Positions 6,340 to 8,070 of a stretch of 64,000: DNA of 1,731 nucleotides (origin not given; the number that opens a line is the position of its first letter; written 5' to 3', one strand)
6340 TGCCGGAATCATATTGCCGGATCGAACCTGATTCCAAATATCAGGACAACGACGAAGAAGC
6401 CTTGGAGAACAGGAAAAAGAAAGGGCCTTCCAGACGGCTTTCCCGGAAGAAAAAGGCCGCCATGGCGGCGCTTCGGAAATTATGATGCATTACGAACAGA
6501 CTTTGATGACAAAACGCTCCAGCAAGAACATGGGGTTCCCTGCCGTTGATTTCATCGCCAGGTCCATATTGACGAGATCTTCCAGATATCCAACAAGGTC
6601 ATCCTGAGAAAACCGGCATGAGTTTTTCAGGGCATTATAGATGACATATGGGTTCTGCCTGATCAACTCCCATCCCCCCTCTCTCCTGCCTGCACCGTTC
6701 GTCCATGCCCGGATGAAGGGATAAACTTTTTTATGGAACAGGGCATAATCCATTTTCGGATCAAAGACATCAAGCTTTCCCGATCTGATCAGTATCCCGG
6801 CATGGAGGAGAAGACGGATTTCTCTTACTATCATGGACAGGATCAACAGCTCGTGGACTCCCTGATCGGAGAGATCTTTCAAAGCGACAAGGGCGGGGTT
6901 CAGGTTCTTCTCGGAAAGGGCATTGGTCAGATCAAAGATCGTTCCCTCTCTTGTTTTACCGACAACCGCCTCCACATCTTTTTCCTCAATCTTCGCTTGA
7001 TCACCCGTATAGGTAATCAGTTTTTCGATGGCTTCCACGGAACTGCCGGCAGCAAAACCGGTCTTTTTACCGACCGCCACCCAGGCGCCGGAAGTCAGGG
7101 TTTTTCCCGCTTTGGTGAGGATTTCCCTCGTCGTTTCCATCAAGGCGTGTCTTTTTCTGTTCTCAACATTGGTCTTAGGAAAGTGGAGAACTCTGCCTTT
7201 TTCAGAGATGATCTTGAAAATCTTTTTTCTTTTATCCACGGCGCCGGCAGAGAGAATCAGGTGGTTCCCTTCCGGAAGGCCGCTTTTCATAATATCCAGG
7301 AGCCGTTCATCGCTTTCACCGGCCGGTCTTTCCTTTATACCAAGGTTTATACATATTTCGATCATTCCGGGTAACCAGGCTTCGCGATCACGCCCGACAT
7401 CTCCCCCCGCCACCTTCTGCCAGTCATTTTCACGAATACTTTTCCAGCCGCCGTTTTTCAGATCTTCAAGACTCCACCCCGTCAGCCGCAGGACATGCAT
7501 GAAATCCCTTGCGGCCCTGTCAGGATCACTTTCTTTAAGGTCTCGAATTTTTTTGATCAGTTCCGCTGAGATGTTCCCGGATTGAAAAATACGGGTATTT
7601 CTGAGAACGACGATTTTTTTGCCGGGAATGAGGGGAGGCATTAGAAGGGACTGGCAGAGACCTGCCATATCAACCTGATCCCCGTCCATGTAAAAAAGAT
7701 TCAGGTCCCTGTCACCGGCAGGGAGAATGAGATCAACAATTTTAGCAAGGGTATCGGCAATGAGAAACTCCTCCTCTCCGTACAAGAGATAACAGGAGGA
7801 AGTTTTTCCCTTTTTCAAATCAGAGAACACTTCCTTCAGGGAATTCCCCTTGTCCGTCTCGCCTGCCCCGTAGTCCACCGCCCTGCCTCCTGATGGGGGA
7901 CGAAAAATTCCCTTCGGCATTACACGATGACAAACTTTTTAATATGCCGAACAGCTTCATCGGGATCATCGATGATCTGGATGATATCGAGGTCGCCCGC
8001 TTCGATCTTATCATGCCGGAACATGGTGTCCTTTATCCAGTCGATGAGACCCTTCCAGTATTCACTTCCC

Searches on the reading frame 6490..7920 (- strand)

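Call 63: search_protein_families(library=pfam, proteins=[window:6490-7920:-], max_evalue=0.00001)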
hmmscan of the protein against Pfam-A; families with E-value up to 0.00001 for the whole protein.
window:6490-7920:- (476 aa): 2 families
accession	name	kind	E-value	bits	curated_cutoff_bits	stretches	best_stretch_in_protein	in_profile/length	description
PF21694.2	DNA_pol3_delta_C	-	3.3e-19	69.5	27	2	326-381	2-57/121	DNA polymerase III delta subunit, C-terminal domain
PF06144.19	DNA_pol3_delta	-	8.6e-13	48.8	21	1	44-124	1-82/124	DNA polymerase III, delta subunit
